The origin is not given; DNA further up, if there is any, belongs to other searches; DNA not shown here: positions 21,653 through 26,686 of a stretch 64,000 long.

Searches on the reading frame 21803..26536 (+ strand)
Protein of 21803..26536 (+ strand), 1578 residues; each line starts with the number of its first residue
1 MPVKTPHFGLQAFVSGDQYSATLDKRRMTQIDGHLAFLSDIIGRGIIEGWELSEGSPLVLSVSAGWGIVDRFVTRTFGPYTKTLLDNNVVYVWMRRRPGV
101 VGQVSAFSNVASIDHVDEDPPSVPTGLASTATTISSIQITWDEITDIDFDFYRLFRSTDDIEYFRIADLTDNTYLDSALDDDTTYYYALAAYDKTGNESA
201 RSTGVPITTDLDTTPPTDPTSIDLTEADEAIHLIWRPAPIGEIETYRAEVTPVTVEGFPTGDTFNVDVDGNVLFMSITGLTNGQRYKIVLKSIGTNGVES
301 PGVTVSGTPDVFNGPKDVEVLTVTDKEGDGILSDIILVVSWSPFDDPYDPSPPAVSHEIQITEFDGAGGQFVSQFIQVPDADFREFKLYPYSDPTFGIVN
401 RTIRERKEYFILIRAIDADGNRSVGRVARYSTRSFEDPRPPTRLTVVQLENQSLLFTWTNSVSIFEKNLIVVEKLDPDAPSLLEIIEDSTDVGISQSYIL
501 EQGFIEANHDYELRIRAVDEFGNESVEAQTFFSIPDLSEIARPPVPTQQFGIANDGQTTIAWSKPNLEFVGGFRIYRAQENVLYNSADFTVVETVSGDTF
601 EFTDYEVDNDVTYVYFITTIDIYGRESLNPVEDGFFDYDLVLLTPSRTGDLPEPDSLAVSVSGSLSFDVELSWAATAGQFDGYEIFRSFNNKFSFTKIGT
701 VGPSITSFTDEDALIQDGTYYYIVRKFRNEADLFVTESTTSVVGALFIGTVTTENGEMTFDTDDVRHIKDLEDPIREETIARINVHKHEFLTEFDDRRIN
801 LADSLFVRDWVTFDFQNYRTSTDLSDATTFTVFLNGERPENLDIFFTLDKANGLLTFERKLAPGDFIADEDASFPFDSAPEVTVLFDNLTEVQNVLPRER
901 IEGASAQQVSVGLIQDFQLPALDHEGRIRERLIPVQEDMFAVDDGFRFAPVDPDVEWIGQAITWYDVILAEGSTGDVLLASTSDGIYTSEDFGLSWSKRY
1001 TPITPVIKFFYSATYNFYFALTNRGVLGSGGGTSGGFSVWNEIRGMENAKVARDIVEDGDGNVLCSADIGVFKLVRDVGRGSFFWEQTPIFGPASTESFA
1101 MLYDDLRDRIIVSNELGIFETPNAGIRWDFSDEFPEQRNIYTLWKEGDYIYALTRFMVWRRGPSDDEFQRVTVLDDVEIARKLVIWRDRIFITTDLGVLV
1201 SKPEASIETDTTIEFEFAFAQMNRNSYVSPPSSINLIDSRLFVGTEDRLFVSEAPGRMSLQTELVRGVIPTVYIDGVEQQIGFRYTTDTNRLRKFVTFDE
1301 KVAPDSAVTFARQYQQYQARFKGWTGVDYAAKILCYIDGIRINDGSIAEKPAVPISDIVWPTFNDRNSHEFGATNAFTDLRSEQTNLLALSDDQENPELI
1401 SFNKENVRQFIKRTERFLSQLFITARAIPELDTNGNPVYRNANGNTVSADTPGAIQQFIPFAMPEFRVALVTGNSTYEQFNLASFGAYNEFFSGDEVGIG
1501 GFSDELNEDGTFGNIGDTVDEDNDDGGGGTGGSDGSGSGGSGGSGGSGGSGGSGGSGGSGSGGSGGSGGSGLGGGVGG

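Call 3: search_protein_families(library=pfam, proteins=[window:21803-26536:+], max_evalue=10)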
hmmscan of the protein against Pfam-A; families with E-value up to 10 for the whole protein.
window:21803-26536:+ (1578 aa): 3 families
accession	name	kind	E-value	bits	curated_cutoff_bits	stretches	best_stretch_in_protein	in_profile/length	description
PF00041.27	fn3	-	5.4e-14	52.6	25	3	215-302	2-78/84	Fibronectin type III domain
PF24489.1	Ig_J_second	-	0.25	11.8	27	0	485-524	45-84/105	Tip attachment protein J second Ig-like domain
PF15899.11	BNR_6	-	0.36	11.5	27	1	986-996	1-11/14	BNR-Asp box repeat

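Call 5: search_protein_families(library=phrogs, proteins=[window:21803-26536:+], max_evalue=1)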
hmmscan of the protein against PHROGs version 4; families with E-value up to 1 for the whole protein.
window:21803-26536:+ (1578 aa): 8 families
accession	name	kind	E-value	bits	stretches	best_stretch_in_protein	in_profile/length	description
phrog_31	-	tail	8e-19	67.9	4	507-628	934-1053/1565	central tail fiber J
phrog_1696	-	tail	4.7e-12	44.8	2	106-214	1129-1235/2079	major tail protein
phrog_32822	-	head and packaging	1.5e-11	43.7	1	87-231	639-781/1548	virion structural protein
phrog_1062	-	unknown function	2.3e-06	27.5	1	558-620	149-210/736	-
phrog_10304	-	head and packaging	0.0086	16.5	1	697-732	20-54/213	virion structural protein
phrog_10993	-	head and packaging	0.019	14.8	1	119-218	262-365/556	Hoc-like head decoration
phrog_19394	-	tail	0.26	10.4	1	557-622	99-158/999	tail fiber protein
phrog_8256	-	unknown function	0.42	12.1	0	144-198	18-72/121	-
